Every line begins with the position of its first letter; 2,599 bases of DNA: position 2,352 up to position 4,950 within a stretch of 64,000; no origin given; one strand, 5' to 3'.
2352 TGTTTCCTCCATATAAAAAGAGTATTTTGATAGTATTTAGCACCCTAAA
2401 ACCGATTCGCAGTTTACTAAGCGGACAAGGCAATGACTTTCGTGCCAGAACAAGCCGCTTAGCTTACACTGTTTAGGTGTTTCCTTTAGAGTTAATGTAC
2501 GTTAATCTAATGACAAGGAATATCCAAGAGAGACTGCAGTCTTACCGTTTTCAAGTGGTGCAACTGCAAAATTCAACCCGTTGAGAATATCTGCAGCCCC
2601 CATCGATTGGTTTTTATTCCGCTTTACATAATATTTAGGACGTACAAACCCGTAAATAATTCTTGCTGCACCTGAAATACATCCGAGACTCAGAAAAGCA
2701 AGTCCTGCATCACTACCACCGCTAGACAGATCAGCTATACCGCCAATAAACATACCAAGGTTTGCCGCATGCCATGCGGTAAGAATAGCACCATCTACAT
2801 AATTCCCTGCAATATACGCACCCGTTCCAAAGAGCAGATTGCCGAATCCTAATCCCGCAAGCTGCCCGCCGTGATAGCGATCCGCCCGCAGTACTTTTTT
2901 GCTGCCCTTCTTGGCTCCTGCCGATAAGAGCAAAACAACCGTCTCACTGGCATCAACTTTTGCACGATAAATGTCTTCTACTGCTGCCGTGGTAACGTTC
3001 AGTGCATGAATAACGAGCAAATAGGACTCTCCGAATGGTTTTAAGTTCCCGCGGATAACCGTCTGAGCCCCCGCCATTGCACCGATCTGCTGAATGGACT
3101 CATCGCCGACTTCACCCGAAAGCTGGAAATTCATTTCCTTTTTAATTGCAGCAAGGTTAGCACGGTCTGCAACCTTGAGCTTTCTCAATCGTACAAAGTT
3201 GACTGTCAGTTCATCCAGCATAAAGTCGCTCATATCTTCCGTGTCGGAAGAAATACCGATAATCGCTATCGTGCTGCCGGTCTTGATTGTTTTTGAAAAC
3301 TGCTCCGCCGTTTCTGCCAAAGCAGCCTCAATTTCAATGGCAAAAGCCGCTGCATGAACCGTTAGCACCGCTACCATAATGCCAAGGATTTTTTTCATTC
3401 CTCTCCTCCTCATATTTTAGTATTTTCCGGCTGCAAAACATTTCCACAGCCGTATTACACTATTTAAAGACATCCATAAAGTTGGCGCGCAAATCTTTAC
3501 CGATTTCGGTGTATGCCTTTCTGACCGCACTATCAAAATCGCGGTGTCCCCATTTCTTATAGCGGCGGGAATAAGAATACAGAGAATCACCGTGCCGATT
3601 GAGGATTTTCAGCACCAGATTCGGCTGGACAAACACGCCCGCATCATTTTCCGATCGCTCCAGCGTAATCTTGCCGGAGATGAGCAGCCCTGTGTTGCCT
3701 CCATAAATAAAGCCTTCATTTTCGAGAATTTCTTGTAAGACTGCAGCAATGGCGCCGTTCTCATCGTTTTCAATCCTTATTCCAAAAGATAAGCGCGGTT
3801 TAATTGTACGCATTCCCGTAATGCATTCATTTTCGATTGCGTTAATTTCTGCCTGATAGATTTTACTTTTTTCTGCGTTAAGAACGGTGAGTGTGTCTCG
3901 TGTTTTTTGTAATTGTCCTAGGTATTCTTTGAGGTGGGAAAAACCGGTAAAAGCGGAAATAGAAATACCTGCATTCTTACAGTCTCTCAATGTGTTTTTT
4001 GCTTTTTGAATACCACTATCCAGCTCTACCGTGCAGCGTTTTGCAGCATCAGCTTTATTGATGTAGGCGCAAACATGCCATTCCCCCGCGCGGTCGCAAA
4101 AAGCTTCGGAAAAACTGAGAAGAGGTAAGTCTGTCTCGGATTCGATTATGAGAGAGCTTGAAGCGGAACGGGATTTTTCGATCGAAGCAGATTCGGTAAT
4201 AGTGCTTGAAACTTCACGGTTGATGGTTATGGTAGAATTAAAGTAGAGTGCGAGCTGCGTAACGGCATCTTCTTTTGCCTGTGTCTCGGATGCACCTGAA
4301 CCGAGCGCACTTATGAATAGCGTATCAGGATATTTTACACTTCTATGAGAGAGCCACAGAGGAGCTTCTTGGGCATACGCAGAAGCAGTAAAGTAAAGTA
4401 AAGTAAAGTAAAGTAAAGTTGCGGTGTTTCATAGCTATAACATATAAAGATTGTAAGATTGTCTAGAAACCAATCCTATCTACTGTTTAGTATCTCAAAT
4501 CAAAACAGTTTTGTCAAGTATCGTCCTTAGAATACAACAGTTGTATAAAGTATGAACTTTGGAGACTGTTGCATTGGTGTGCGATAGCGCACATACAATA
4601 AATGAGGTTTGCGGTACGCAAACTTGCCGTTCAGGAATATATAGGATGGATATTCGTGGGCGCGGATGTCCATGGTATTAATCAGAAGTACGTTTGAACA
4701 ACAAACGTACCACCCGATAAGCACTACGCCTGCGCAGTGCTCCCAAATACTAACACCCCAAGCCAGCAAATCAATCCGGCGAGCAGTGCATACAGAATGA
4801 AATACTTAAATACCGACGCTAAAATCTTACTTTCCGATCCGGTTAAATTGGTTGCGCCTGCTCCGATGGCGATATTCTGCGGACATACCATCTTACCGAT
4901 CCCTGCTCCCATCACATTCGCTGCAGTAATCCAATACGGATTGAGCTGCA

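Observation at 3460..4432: A (TTACT)6 repeat inside the signal-peptide codons puts an exported-protein gene out of frame: candidate slipped-strand phase-variation switch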

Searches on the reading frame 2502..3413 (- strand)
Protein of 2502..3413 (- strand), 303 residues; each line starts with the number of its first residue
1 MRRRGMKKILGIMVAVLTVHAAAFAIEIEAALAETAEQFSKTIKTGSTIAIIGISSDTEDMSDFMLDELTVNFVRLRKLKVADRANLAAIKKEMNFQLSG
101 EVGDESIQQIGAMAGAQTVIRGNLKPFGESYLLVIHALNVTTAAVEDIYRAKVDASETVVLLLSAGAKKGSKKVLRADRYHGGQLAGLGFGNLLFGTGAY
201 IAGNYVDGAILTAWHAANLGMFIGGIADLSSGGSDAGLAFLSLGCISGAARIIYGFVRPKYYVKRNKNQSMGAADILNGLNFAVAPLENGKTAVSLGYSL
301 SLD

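Call 6: search_protein_families(library=pfam, max_evalue=0.1, proteins=[window:2502-3413:-])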
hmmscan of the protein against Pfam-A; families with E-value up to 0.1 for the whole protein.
window:2502-3413:- (303 aa): 1 family
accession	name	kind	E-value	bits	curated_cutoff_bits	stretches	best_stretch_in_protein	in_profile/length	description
PF13036.11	LpoB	-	0.0082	16.5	22.3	1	65-124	50-110/147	Peptidoglycan-synthase activator LpoB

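Call 7: search_protein_families(library=ncbifam, max_evalue=0.1, proteins=[window:2502-3413:-])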
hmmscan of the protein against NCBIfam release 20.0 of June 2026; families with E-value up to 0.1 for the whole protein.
window:2502-3413:- (303 aa): 0 families

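Call 24: search_protein_families(library=pfam, max_evalue=1, proteins=[window:2502-3398:-])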
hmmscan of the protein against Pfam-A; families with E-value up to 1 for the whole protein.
window:2502-3398:- (298 aa): 1 family
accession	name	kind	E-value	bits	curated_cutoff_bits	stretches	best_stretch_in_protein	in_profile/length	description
PF13036.11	LpoB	-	0.008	16.5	22.3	1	60-119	50-110/147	Peptidoglycan-synthase activator LpoB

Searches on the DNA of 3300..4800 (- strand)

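Call 55: search_rna_families(source=window, start=3300, end=4800, threshold=evalue, max_evalue=1)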
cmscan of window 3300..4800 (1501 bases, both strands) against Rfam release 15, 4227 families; matches with E-value up to 1: 3.
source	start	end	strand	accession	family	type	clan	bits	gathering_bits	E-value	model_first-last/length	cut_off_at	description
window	4526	4635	-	RF03155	TD-1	Cis-reg;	CL00124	50.8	64.5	6.2e-07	1-120/120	no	TD-1 RNA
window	4568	4665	+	RF03162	TD-2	Gene; sRNA;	CL00124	24.8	48.7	0.53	1-98/98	no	TD-2 RNA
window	4519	4581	+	RF03718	mir-2804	Gene; miRNA;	-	22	86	0.29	1-78/78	no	mir-2804 microRNA precursor family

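Call 57: search_rna_families(sources=[L002, L003, L004, L007, L008, L011, L012, L018, L048], threshold=evalue, max_evalue=0.01)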
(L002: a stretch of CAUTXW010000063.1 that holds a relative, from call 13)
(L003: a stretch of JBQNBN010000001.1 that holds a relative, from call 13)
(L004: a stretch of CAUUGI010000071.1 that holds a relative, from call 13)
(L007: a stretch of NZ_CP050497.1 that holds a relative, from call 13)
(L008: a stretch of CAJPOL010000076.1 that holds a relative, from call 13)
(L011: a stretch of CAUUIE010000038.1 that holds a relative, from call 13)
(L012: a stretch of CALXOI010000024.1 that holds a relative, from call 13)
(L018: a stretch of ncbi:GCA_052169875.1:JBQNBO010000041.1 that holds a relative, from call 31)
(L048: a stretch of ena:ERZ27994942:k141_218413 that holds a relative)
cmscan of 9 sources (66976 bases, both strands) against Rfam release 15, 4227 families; matches with E-value up to 0.01: 4.
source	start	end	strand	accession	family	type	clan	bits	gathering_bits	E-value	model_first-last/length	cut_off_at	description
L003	7354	7459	+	RF03155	TD-1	Cis-reg;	CL00124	51.3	64.5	2.1e-05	1-120/120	no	TD-1 RNA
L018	2356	2465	+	RF03155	TD-1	Cis-reg;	CL00124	50.8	64.5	2.8e-05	1-120/120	no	TD-1 RNA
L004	5562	5654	-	RF03162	TD-2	Gene; sRNA;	CL00124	41.2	48.7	0.01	1-98/98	no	TD-2 RNA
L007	3488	3534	+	RF03339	mir-3047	Gene; miRNA;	-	33.5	53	0.0088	1-61/61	no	mir-3047 microRNA precursor family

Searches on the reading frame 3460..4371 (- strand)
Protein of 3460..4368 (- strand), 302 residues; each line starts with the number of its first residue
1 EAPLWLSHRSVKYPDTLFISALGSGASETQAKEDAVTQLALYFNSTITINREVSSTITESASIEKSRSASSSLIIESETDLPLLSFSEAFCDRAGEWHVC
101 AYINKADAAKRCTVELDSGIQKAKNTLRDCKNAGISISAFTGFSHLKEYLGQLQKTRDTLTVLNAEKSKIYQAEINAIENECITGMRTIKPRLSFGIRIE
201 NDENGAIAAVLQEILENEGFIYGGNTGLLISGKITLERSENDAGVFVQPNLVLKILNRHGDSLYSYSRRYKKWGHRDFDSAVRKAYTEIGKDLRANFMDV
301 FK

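Call 13: find_related_loci(query=A1, collection=genome_contigs, flank=4000)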
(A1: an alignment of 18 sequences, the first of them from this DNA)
Query A1 (303 aa) in genome_contigs; peptide patterns used: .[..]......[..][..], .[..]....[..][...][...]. (x = any residue, [..] = any of these).
109 stretches matched a pattern; 17 encode a relative of the query (tblastn E <= 1e-3); 17 distinct loci.
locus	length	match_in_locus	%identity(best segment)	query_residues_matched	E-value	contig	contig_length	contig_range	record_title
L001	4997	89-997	76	1-303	4e-160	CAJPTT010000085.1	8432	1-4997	MAG: uncultured Treponema sp. isolate SRR9217474-mag-bin.1 genome assembly, contig: SRR9217474-mag-bin.1_407, whole geno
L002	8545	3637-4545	74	1-303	7e-154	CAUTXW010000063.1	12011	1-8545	MAG TPA_asm: uncultured Treponema sp. isolate ERR10228871_bin.53_MetaWRAP_v1.3_MAG genome assembly, contig: ERZ21659627.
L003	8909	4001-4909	59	1-303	6e-127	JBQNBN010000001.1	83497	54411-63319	MAG: Treponema sp. isolate A34_bin.12 NODE_30_length_83497_cov_9.752822, whole genome shotgun sequence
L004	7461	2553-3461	60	1-303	1e-123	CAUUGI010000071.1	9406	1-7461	MAG TPA_asm: uncultured Treponema sp. isolate ERR10228863_bin.23_MetaWRAP_v1.3_MAG genome assembly, contig: ERZ21659590.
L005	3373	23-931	58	1-303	9e-126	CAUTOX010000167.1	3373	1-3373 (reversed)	MAG TPA_asm: uncultured Treponema sp. isolate ERR10228860_bin.31_MetaWRAP_v1.3_MAG genome assembly, contig: ERZ21659623.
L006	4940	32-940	59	1-303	1e-121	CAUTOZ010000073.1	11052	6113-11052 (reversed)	MAG TPA_asm: uncultured Treponema sp. isolate ERR10228855_bin.13_MetaWRAP_v1.3_MAG genome assembly, contig: ERZ21659581.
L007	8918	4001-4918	44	1-303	2e-81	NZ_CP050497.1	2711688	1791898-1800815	Treponema vincentii strain OMZ 806 chromosome, complete genome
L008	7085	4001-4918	42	1-303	1e-75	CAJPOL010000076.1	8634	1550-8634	MAG: uncultured Treponema sp. isolate SRR9217404-mag-bin.6 genome assembly, contig: SRR9217404-mag-bin.6_1231, whole gen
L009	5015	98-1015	41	1-303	8e-75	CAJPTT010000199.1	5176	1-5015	MAG: uncultured Treponema sp. isolate SRR9217474-mag-bin.1 genome assembly, contig: SRR9217474-mag-bin.1_899, whole geno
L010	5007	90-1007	42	1-303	2e-74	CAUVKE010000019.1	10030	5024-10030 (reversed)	MAG TPA_asm: uncultured Treponema sp. isolate SRR13061526_bin.12_MetaWRAP_v1.3_MAG genome assembly, contig: ERZ21659645.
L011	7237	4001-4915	38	1-302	7e-69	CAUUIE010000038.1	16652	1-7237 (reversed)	MAG TPA_asm: uncultured Treponema sp. isolate ERR10228863_bin.29_MetaWRAP_v1.3_MAG genome assembly, contig: ERZ21659590.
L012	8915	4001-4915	39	1-302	6e-64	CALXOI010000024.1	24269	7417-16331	MAG: uncultured Treponema sp. isolate BRZ_QM__bin83 genome assembly, contig: BRZ_QM__NODE_1851_length_24269_cov_4.490286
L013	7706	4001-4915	38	1-302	2e-60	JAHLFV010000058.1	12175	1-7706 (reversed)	MAG: Candidatus Treponema excrementipullorum isolate Gambia15-2214 G3M40__C67721_L12175, whole genome shotgun sequence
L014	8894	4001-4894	35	1-298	7e-57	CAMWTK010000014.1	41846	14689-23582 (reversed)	MAG TPA_asm: uncultured Treponema sp. isolate SRR14411325_bin.2_metawrap_v1.3_MAG genome assembly, contig: NODE.45_lengt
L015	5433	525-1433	61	1-303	6e-127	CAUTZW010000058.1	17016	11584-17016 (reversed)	MAG TPA_asm: uncultured Treponema sp. isolate ERR10228843_bin.1_MetaWRAP_v1.3_MAG genome assembly, contig: ERZ21659601.4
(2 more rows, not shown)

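Call 24: search_protein_families(library=pfam, max_evalue=1, proteins=[window:3460-4368:-])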
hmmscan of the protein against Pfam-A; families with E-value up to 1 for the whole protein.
window:3460-4368:- (302 aa): 1 family
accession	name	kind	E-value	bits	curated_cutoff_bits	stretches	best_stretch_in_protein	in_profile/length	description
PF21914.1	DUF6921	-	0.099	13.1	26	1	66-94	40-68/123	Domain of unknown function (DUF6921)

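Call 33: predict_structure(alignment_id=A1)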
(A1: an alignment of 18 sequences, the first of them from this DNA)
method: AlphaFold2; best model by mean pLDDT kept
length: 303 residues; sequences in the alignment: 18
mean_pLDDT: 82.2   pTM: 0.67
mean pLDDT of the five models: 82.2, 80.6, 80.2, 80.0, 78.6
residues with pLDDT >= 90: 148; 70-90: 98; 50-70: 19; < 50: 38
segments of 3 or more residues with pLDDT < 50: 9-12, 47-80
pLDDT, mean of each block of 10 residues (from residue 1): 58 65 89 86 61 37 35 42 80 89 89 95 96 87 92 93 91 96 93 88 90 92 81 94 94 90 89 93 93 90 74
secondary structure, 60 per line:
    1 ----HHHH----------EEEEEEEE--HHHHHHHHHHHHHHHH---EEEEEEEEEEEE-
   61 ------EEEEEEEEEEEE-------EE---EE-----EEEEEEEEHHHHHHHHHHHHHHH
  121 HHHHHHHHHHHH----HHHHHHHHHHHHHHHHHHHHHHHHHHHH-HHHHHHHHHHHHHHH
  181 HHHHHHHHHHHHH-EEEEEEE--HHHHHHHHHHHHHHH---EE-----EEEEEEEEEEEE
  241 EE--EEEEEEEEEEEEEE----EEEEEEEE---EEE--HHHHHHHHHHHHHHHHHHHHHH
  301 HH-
elements in order: H5-8 E19-26 H29-44 E48-59 E67-78 E98-105 H106-132 H137-164 H166-193 E195-201 H204-218 E229-242 E245-258 E263-270 E274-276 H279-302

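Call 40: fold_search(model_id=the predicted structure, library=pdb)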
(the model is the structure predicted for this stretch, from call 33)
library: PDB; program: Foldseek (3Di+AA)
matches with E <= 10: 643; with E <= 0.001: 7
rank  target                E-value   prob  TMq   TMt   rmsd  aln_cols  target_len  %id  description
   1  4kzs                  1.5e-06  1.00  0.42  0.50  14.5       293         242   10  Crystal structure of the secreted protein HP1454 from the human pathogen Helicobacter pylori (released 2014-06-04)
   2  2n8x_MODEL_1_A        2.2e-04  1.00  0.25  0.41   5.3       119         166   16  Solution structure of LptE from Pseudomonas Aerigunosa (released 2016-05-25)
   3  5iva_B                2.3e-04  1.00  0.25  0.45   5.3       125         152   14  The LPS Transporter LptDE from Pseudomonas aeruginosa, core complex (released 2016-05-18)
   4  5tse_B                2.6e-04  1.00  0.27  0.55   4.2       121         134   12  2.35 Angstrom Crystal Structure Minor Lipoprotein from Acinetobacter baumannii. (released 2016-11-09)
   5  5tse_C                3.4e-04  1.00  0.22  0.47   6.5       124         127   12  2.35 Angstrom Crystal Structure Minor Lipoprotein from Acinetobacter baumannii. (released 2016-11-09)
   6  3bf2                  6.1e-04  1.00  0.27  0.57   4.1       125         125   10  Crystal structure of the A1KSW9_NEIMF protein from Neisseria meningitidis. Northeast Structural Genomics Consortium targ (released 2007-12-04)
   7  8h1r_B                6.5e-04  1.00  0.28  0.46   4.3       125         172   16  Crystal structure of LptDE-YifL complex (released 2023-10-25)
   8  8a6x_B                1.1e-03  0.33  0.11  0.09  26.1       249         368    9  Crystal structure of a chimeric LOV-Histidine kinase SB2F1 (asymmetrical variant, trigonal form with long c axis) (released 2024-01-10)
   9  5tse_A                1.2e-03  1.00  0.27  0.54   4.1       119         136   11  2.35 Angstrom Crystal Structure Minor Lipoprotein from Acinetobacter baumannii. (released 2016-11-09)
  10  8h1s_B                1.4e-03  1.00  0.28  0.48   3.9       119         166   13  Crystal structure of apo-LptDE complex (released 2023-10-11)
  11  9h80_A                1.6e-03  1.00  0.25  0.43   5.7       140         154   16  Structure of the outer membrane exopolysaccharide transporter PelBC (released 2025-06-11)
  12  5ixm_B                1.6e-03  1.00  0.23  0.42   6.2       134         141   10  The LPS Transporter LptDE from Yersinia pestis, core complex (released 2016-05-18)
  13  5t0z_A                2.1e-03  1.00  0.23  0.39   5.6       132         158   11  PelC from Geobacter metallireducens (released 2017-03-15)
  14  5t0z_D                2.3e-03  1.00  0.25  0.44   5.1       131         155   13  PelC from Geobacter metallireducens (released 2017-03-15)
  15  5t0z_B                2.7e-03  1.00  0.24  0.39   5.3       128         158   11  PelC from Geobacter metallireducens (released 2017-03-15)
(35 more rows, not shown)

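Call 41: find_related_loci(query=A1, collection=metagenome_contigs, flank=700)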
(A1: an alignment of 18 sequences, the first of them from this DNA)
Query A1 (303 aa) in metagenome_contigs; peptide patterns used: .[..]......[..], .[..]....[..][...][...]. (x = any residue, [..] = any of these).
600 stretches matched a pattern (row limit reached: there are more); 10 encode a relative of the query (tblastn E <= 1e-3); 10 distinct loci.
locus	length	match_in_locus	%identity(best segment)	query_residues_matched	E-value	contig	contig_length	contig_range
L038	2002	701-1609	78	1-303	7e-171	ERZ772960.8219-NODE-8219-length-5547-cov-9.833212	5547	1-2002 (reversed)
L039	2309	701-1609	75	1-303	9e-161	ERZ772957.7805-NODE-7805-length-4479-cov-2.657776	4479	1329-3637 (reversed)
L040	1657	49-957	59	1-303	6e-132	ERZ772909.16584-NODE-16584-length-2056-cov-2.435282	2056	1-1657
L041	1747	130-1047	45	1-303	3e-84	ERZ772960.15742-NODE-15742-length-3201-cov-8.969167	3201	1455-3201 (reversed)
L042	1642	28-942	40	1-302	6e-73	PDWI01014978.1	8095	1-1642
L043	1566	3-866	43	19-303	2e-72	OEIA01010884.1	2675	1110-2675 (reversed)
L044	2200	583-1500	40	1-303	2e-71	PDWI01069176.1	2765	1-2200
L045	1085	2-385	70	176-303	1e-60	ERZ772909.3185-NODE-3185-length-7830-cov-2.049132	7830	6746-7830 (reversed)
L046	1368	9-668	44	82-303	3e-56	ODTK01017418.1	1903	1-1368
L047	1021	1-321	47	199-303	6e-27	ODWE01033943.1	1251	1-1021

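Call 45: search_solved_structures(query=A1, max_evalue=10)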
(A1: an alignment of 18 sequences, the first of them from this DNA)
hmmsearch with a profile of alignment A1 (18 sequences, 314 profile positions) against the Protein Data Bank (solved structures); distinct sequences matched with E-value up to 10: 2.
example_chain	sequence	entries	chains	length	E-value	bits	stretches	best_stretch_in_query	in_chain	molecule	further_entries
3b8p_A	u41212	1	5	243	0.007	19.1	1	104-241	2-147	Chain length determinant protein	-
3l88_A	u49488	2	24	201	0.48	13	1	26-93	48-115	Fiber protein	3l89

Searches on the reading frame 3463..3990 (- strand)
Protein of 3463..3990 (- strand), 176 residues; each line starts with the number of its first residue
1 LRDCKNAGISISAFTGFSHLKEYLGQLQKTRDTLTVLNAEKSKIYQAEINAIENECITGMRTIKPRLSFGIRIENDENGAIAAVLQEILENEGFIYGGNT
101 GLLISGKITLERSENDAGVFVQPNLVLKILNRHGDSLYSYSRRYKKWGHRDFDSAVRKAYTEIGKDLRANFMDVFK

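Call 31: find_encoding_contigs(protein=window:3463-3990:-, flank=3000, max_places=10)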
Protein seq(176 aa) (176 aa): 2 contigs read that carry it; 2 places shown.
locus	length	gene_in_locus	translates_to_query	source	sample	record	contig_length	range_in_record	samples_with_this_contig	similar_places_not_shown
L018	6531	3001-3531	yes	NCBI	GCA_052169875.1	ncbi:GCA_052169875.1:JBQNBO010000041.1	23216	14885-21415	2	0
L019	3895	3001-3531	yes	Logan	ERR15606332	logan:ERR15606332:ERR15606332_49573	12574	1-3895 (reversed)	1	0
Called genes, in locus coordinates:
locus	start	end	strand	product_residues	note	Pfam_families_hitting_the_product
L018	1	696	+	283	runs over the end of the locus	PF00528:BPD_transp_1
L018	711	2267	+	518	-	PF02652:Lactate_perm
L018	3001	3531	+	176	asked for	-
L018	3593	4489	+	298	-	-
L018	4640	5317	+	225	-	-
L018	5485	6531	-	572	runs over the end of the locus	PF00664:ABC_membrane, PF13304:AAA_21 (faint), PF00005:ABC_tran, PF02463:SMC_N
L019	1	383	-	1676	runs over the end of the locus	PF09479:Flg_new, PF18998:Flg_new_2 (weak)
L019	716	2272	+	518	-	PF02652:Lactate_perm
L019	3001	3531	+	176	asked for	-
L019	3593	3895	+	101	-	?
